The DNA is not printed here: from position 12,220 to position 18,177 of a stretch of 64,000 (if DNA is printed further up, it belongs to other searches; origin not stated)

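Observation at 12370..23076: Giant (1,885-aa) secreted multicopper oxidase with a dedicated copper-delivery/electron-transfer gene set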

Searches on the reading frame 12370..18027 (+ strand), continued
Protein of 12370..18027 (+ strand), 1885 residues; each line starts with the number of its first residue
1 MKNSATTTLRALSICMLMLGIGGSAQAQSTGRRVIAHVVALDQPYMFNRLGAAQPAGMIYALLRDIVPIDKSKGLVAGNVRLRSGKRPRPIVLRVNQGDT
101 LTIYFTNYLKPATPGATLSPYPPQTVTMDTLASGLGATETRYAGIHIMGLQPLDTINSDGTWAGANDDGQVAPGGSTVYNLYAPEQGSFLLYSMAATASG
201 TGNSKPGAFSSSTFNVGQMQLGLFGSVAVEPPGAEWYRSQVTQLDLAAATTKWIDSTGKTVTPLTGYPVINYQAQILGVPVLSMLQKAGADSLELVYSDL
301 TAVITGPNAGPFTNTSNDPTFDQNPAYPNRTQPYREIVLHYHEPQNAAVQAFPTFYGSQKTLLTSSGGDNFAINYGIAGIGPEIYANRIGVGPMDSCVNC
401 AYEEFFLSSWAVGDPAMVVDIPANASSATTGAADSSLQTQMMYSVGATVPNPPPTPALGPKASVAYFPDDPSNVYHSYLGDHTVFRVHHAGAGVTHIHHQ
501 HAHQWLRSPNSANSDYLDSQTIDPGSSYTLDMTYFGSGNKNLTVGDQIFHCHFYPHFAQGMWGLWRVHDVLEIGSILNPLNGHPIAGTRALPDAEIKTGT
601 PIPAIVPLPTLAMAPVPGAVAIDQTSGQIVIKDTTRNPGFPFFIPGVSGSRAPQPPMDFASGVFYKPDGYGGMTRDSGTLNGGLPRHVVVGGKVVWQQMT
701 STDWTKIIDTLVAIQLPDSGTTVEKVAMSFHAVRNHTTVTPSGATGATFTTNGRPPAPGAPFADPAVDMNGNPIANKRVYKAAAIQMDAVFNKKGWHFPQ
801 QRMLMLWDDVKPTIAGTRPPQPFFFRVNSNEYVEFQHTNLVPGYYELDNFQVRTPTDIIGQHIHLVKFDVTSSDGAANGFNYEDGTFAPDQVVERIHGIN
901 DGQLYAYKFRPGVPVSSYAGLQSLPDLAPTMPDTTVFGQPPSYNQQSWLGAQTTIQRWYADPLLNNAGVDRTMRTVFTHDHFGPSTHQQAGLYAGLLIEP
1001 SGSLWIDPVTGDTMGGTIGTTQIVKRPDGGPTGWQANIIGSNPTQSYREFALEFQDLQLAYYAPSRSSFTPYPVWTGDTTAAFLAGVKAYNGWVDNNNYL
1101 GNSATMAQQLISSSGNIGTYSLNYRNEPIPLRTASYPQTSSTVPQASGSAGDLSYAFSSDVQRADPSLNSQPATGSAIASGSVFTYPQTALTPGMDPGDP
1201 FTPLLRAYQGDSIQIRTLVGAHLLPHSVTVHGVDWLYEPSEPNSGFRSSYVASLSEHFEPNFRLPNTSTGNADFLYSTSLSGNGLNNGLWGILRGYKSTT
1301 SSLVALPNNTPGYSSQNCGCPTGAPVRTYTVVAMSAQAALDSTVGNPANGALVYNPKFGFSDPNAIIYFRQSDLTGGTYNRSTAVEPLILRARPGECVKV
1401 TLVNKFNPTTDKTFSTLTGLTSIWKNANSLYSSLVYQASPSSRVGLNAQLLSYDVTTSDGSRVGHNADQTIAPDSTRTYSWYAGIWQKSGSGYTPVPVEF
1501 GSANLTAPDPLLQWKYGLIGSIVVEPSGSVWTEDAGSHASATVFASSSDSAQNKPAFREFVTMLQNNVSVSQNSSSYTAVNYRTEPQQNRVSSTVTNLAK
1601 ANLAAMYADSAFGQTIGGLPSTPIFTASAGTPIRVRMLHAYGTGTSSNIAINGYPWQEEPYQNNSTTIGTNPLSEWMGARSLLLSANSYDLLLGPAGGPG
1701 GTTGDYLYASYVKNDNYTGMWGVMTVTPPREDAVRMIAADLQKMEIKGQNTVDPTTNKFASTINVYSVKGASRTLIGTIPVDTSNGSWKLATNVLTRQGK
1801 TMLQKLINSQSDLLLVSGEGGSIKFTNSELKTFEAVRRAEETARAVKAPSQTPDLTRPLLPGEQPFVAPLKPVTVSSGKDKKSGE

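Call 20: search_solved_structures(query=window:12370-18027:+, max_evalue=0.001, show_alignments=1)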
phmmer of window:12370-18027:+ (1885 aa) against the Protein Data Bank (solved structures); distinct sequences matched with E-value up to 0.001: 1.
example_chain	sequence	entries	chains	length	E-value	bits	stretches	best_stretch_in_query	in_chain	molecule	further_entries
9bxa_A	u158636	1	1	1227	2.1e-93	317.1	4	1197-1483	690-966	MnxG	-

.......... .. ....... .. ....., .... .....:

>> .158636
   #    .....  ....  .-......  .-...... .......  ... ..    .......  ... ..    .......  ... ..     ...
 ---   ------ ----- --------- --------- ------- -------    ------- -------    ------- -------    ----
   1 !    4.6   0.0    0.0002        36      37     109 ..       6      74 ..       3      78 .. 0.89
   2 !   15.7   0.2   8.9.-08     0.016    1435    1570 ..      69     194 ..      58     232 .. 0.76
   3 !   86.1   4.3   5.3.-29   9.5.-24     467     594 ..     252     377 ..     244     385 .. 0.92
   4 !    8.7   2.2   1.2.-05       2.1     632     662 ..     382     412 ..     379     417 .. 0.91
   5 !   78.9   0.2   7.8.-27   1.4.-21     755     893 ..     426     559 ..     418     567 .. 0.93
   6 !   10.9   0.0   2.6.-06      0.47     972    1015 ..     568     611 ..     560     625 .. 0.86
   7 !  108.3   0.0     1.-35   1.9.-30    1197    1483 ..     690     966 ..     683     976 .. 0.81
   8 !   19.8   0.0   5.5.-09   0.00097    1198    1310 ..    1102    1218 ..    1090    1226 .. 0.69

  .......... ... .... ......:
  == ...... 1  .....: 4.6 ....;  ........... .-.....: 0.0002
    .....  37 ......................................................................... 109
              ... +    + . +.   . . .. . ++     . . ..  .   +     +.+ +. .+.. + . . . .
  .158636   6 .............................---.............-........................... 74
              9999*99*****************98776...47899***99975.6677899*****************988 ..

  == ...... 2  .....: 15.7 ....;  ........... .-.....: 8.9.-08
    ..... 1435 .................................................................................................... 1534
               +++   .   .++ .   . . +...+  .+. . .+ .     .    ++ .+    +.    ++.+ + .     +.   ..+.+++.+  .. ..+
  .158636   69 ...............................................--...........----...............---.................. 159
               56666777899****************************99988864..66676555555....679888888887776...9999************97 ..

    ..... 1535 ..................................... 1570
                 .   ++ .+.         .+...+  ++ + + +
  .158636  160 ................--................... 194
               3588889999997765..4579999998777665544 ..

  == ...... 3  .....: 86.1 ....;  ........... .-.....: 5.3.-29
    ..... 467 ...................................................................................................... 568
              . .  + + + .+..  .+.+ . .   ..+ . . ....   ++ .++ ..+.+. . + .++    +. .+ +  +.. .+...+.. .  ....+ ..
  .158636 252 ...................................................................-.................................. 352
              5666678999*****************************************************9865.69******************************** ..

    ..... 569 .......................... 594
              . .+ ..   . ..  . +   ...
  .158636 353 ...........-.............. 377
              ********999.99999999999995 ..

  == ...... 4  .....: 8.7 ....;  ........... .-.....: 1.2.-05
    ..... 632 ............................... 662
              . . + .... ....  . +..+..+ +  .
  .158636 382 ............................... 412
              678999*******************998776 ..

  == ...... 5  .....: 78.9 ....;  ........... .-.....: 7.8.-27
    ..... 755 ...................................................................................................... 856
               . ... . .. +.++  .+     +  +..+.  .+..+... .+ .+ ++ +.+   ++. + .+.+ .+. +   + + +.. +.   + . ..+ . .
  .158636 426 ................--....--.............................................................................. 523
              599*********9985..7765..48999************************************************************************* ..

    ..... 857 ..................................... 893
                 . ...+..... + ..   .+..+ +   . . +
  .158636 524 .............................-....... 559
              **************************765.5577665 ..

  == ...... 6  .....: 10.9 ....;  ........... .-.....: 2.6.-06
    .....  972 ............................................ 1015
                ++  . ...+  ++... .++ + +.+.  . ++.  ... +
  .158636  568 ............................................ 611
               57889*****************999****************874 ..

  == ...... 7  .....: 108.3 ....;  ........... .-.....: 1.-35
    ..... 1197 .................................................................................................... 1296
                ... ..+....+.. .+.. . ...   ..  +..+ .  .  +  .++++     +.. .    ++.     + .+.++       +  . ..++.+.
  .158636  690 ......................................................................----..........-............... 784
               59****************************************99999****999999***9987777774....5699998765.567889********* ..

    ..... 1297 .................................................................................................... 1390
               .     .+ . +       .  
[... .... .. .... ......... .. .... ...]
